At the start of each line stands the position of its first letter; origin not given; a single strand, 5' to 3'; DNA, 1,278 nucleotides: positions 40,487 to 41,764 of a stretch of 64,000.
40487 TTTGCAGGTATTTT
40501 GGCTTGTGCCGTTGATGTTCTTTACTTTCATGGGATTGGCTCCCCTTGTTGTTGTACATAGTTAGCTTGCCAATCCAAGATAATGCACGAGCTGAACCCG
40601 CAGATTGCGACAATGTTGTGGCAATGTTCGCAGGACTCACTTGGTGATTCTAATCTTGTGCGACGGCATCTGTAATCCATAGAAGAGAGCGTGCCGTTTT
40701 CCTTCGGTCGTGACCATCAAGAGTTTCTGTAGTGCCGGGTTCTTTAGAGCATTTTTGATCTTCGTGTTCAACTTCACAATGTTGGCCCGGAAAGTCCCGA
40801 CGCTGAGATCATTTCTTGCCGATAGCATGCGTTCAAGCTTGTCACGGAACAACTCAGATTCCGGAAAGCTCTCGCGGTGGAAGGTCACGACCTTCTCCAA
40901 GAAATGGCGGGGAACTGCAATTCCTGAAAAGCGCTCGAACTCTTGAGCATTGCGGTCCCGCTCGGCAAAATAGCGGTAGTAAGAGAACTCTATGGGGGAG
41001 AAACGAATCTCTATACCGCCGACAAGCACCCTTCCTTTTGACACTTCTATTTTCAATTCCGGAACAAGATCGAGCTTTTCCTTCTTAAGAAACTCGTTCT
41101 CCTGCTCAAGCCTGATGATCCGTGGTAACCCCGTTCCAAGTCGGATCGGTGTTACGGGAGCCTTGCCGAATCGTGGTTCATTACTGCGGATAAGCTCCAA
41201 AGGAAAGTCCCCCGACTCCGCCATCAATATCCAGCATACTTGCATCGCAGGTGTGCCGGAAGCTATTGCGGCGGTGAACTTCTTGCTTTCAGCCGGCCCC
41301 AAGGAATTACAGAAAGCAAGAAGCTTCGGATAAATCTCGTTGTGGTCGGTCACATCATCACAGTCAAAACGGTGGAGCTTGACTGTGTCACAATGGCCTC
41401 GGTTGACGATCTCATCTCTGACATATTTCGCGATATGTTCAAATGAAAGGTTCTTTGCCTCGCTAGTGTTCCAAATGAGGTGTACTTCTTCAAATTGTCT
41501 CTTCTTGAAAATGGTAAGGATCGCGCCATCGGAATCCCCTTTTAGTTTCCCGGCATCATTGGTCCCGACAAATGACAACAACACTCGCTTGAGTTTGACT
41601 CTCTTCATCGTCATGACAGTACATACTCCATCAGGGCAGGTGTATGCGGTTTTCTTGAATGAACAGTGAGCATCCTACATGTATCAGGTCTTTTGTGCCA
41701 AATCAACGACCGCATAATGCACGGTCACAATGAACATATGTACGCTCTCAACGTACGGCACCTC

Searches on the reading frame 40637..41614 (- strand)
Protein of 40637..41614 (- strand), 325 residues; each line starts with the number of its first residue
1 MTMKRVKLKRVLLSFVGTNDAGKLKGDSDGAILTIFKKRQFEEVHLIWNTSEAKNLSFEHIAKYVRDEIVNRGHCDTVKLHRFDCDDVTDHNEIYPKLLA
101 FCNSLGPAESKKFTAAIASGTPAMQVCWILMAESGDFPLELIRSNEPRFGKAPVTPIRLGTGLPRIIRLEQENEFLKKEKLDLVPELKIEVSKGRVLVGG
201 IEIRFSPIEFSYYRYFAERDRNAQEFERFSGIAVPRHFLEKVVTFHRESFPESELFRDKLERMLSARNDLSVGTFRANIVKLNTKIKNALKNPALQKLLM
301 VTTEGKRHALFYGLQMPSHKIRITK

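Call 84: search_protein_families(library=pfam, proteins=[window:40637-41614:-], max_evalue=0.001)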
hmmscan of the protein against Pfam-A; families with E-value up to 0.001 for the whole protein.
window:40637-41614:- (325 aa): 1 family
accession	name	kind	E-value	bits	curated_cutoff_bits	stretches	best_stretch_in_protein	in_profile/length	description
PF06956.16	RtcR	-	5.6e-09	36.2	23.1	1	58-147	51-141/183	Regulator of RNA terminal phosphate cyclase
